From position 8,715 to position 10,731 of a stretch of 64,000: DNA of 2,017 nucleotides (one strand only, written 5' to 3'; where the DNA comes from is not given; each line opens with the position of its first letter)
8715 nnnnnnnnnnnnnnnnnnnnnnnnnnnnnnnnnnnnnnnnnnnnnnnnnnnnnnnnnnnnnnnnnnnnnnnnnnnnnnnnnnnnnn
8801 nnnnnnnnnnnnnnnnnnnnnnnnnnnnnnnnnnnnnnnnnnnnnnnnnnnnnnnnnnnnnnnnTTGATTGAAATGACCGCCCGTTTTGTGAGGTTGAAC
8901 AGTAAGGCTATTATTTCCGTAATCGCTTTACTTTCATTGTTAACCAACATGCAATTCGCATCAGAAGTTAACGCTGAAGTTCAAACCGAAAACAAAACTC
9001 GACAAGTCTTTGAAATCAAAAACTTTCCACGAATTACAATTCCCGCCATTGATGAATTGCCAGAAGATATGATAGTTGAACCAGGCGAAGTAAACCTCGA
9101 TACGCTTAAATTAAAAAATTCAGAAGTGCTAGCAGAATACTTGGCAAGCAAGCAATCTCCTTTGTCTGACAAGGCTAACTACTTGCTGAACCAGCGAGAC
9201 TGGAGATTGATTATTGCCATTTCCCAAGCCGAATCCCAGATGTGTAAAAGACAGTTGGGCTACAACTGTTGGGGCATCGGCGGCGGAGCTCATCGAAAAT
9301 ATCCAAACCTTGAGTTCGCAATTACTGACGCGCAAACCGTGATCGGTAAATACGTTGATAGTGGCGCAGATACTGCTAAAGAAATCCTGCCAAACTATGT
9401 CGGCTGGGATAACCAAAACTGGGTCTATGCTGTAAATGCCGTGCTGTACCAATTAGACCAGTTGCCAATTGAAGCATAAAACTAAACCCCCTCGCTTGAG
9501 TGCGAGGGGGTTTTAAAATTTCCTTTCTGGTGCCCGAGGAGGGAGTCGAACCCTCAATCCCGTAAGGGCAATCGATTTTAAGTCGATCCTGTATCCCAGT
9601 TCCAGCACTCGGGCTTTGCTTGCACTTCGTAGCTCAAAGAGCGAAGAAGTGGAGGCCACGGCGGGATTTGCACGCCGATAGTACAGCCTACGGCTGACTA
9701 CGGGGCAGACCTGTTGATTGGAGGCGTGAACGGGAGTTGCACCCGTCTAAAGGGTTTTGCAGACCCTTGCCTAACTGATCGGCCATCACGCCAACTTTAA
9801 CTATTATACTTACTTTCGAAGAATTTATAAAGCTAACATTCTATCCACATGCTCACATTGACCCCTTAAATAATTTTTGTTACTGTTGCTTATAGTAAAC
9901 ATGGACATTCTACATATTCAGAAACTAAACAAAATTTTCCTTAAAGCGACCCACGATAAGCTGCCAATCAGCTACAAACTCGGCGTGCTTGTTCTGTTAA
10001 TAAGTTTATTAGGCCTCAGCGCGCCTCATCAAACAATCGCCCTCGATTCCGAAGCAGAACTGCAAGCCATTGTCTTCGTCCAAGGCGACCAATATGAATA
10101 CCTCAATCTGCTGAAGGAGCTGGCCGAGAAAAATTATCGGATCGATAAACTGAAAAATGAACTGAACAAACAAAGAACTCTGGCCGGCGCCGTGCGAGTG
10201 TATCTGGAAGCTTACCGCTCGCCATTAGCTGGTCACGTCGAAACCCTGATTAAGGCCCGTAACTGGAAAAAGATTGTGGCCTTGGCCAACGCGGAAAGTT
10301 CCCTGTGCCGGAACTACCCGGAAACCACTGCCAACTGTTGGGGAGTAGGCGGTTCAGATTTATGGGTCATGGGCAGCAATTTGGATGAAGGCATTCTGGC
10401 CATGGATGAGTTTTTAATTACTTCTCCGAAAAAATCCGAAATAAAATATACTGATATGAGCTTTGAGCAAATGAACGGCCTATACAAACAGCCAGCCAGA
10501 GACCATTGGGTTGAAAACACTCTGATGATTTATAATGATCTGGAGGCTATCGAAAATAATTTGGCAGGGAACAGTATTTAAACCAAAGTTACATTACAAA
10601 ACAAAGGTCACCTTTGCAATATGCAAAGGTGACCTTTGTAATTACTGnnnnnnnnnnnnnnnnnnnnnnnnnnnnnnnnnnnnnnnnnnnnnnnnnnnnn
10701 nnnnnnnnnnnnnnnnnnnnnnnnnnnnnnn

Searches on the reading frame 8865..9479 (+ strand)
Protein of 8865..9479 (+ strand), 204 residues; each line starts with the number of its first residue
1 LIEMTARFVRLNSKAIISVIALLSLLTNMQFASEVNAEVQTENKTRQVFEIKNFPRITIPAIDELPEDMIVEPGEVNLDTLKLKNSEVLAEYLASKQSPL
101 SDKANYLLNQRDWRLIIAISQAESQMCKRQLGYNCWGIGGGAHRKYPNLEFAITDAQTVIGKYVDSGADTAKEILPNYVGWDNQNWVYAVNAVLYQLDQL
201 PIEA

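Call 10: search_protein_families(library=pfam, proteins=[window:8865-9479:+], max_evalue=0.01)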
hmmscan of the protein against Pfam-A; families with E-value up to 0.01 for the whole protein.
window:8865-9479:+ (204 aa): 0 families

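Call 15: find_encoding_contigs(protein=window:8865-9479:+, flank=3000, max_places=6)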
Protein window:8865-9479:+ (204 aa): no gene with exactly this product is on record in the collection.

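Call 39: search_solved_structures(query=window:8874-9479:+, max_evalue=10)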
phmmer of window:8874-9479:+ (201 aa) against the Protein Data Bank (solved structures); distinct sequences matched with E-value up to 10: 0.

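Call 40: search_protein_families(library=ncbifam, proteins=[window:8874-9479:+], max_evalue=1)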
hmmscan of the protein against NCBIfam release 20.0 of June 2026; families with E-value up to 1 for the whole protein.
window:8874-9479:+ (201 aa): 0 families

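Call 56: find_homologous_proteins(query=window:8874-9479:+, max_evalue=0.00001)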
Query window:8874-9479:+ (201 aa): 14 proteins with E <= 0.00001 among 91 candidates.
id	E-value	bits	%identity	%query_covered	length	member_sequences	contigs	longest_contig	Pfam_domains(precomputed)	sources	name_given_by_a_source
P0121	4.2e-128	442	100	100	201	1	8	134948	-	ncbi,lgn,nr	ncbi:MAG: hypothetical protein HYW51_00655 [Candidatus Doudnabacteria bacterium]|nr:hypothetical pro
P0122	1.7e-93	330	78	100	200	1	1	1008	-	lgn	-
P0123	1.5e-92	326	78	100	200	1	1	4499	-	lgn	-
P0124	1.8e-87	310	71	100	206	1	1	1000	-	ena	-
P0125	1.2e-83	297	71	100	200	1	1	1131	-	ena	-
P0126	3.2e-81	290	68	100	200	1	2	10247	-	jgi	jgi:hypothetical protein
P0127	1.7e-68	248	60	100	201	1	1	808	-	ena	-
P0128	2.6e-62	228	56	100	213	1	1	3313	-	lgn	-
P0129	5.1e-46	175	57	81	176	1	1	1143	-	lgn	-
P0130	7.3e-36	142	44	95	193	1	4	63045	-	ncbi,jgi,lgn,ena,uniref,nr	ncbi:MAG: hypothetical protein COT91_05475 [Candidatus Doudnabacteria bacterium CG10_big_fil_rev_8_2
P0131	3.5e-35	139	41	100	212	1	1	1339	-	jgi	jgi:hypothetical protein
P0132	1.1e-17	82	31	97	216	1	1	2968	-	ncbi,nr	ncbi:MAG: hypothetical protein M1275_02115 [Patescibacteria group bacterium]|nr:hypothetical protein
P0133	3.5e-17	81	38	56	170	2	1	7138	-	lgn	-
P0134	6.8e-17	80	35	56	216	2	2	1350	-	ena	-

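Call 57: find_encoding_contigs(protein=P0123, flank=2500, max_places=2)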
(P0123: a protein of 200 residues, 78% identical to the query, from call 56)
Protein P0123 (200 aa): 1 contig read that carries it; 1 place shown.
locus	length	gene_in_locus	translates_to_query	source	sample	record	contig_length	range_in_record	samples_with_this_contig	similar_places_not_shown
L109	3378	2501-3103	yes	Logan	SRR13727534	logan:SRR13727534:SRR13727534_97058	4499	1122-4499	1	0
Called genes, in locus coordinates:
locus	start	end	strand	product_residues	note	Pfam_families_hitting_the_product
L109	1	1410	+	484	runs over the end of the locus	-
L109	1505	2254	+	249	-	PF05448:AXE1 (faint), PF02129:Peptidase_S15, PF01738:DLH (faint), PF20434:BD-FAE (faint), PF00561:Abhydrolase_1, PF12146:Hydrolase_4, PF12697:Abhydrolase_6, PF00326:Peptidase_S9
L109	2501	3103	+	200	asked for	-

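Call 58: find_encoding_contigs(protein=P0126, flank=2500, max_places=2)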
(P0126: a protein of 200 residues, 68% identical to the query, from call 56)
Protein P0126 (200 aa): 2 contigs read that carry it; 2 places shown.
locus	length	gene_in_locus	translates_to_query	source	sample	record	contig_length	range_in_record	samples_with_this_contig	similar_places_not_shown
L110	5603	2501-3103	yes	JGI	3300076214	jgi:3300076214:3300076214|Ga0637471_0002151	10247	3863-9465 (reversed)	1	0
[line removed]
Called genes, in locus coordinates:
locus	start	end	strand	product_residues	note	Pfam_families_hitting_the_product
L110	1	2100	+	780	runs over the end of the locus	-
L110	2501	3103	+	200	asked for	-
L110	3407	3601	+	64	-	-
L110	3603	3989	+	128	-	-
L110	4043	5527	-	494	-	PF00209:SNF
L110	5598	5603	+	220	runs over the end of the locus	-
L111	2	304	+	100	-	?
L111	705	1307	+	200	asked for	-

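Call 59: find_encoding_contigs(protein=P0128, flank=2500, max_places=2)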
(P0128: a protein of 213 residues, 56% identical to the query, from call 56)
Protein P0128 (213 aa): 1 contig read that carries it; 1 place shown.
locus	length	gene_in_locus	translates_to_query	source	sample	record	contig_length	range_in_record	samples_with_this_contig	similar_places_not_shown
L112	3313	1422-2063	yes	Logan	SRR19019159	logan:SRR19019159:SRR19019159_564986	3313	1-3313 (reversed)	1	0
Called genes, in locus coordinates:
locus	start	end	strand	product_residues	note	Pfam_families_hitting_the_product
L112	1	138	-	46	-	?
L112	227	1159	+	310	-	-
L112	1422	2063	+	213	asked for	-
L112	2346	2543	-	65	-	-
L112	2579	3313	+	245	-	?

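Call 60: find_encoding_contigs(protein=P0130, flank=2500, max_places=2)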
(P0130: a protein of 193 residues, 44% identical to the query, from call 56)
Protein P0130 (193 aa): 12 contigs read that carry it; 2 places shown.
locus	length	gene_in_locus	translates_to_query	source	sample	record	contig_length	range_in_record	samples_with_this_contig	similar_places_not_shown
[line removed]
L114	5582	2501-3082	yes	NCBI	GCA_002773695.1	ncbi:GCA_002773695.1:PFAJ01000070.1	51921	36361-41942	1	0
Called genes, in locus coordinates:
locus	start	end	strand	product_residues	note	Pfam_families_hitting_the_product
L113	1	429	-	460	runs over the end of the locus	PF13742:tRNA_anti_2, PF01336:tRNA_anti-codon (weak), PF02601:Exonuc_VII_L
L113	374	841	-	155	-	PF00588:SpoU_methylase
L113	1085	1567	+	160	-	PF00474:SSF (faint)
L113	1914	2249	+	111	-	-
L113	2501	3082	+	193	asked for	-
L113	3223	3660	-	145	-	PF00293:NUDIX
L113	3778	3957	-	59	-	-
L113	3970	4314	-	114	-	PF00300:His_Phos_1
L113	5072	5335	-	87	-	-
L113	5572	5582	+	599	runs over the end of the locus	PF04932:Wzy_C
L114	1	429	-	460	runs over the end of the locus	PF13742:tRNA_anti_2, PF01336:tRNA_anti-codon (weak), PF02601:Exonuc_VII_L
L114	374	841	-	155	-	PF00588:SpoU_methylase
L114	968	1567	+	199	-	PF00474:SSF (faint)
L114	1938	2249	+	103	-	-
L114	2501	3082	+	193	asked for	-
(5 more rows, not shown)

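Call 67: predict_structure(alignment_id=A3)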
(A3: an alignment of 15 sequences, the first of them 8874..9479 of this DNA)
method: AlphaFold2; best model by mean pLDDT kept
length: 201 residues; sequences in the alignment: 15
mean_pLDDT: 72.5   pTM: 0.59
mean pLDDT of the five models: 72.5, 72.1, 70.3, 68.2, 68.1
residues with pLDDT >= 90: 72; 70-90: 46; 50-70: 37; < 50: 46
segments of 3 or more residues with pLDDT < 50: 26-58, 61-63, 65-72
pLDDT, mean of each block of 10 residues (from residue 1): 52 57 48 36 40 47 46 68 95 92 94 93 82 62 84 91 92 85 92 93 70
secondary structure, 60 per line:
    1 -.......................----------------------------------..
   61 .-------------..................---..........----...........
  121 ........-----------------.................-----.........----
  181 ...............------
elements in order: H2-24 H75-92 H96-105 H110-128 H146-162 H168-176 H181-195
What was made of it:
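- Checked: The AF2 model has a confident helical C-terminal domain (call 67).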

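Call 69: fold_search(model_id=the predicted structure, library=pdb)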
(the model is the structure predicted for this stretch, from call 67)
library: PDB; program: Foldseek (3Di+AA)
matches with E <= 10: 103; with E <= 0.001: 0
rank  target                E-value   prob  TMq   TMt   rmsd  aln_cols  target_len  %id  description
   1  8yxk_A                3.0e-01  0.99  0.42  0.54   4.4       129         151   19  X-ray structure of Clostridioides difficile endolysin Ecd09610 glucosaminidase domain. (released 2024-05-15)
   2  1n4m_A                1.4e+00  0.09  0.16  0.10  14.3       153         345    8  Structure of Rb tumor suppressor bound to the transactivation domain of E2F-2 (released 2003-01-07)
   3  1yhk                  1.8e+00  0.09  0.19  0.12  15.4       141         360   14  Trypanosoma cruzi farnesyl diphosphate synthase (released 2005-12-20)
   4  7ftx                  1.9e+00  0.06  0.14  0.10  13.7       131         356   11  Crystal Structure of apo human cyclic GMP-AMP synthase - hexagonal form (released 2024-02-21)
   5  7oom_B                2.0e+00  0.06  0.16  0.23  14.3       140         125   12  N-terminal domain of FlSp spidroin from Nephila clavipes (released 2022-06-08)
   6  6nao_B                2.5e+00  0.03  0.13  0.09  13.9       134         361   11  Discovery of a high affinity inhibitor of cGAS (released 2018-12-19)
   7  1o9k_A                2.7e+00  0.06  0.18  0.18  18.4       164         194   10  Crystal structure of the retinoblastoma tumour suppressor protein bound to E2F peptide (released 2003-03-06)
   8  6nao_A                2.7e+00  0.04  0.14  0.09  13.9       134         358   11  Discovery of a high affinity inhibitor of cGAS (released 2018-12-19)
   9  8u0g_B                3.0e+00  0.05  0.16  0.15  13.5       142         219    9  Full-length dimer of DNA-Damage Response Protein C from Deinococcus radiodurans - Crystal form xMJ7124 (released 2023-09-06)
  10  2v7f                  3.0e+00  0.03  0.13  0.17  12.3       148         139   12  Structure of P. abyssi RPS19 protein (released 2007-09-11)
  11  3kmu_B                3.1e+00  0.08  0.20  0.27  11.6       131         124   11  Crystal structure of the ILK/alpha-parvin core complex (apo) (released 2009-12-29)
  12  6r0a                  3.5e+00  0.05  0.19  0.12  16.3       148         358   14  T. cruzi FPPS in complex with 3-((4-(benzo[d]thiazol-2-yl)piperazin-1-yl)methyl)-1H-indol-5-ol (released 2020-04-01)
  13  2pu9_A                3.7e+00  0.07  0.17  0.28  14.7       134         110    8  Crystal srtucture of the binary complex between ferredoxin: thioredoxin reductase and thioredoxin f (released 2007-07-10)
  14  6e8l_A                3.7e+00  0.04  0.17  0.18  13.5       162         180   15  Crystal Structure of Alkyl hydroperoxidase D (AhpD) from Streptococcus pneumoniae (Strain D39/ NCTC 7466) (released 2019-08-28)
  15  4d7e_D                3.9e+00  0.03  0.12  0.09  12.5       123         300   15  An unprecedented NADPH domain conformation in Lysine Monooxygenase NbtG from Nocardia farcinica (released 2015-04-01)
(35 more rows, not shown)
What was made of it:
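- On Lysozyme-like / GH73 glucosaminidase fold (downstream protein): The top Foldseek hit is 8yxk_A, an endolysin glucosaminidase domain: probability 0.99, TM 0.42/0.54, E 0.3 (call 69).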

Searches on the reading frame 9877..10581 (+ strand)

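Call 10: search_protein_families(library=pfam, proteins=[window:9877-10581:+], max_evalue=0.01)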
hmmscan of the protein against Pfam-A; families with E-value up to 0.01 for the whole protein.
window:9877-10581:+ (234 aa): 0 families

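Call 40: search_protein_families(library=ncbifam, proteins=[window:9877-10581:+], max_evalue=1)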
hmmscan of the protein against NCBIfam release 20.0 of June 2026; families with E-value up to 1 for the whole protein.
window:9877-10581:+ (234 aa): 3 families
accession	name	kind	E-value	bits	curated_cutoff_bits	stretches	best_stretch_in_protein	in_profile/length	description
TIGR03724.2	arch_bud32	equivalog_domain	0.019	14.5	125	1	73-112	12-50/193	KEOPS complex kinase/ATPase Bud32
NF003337.0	PRK04342.1-6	equivalog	0.074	12.1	675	1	40-82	218-263/370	DNA topoisomerase IV subunit A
NF041752.4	sbcc_Bac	equivalog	0.08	10.8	1420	1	59-116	243-299/1130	exonuclease subunit SbcC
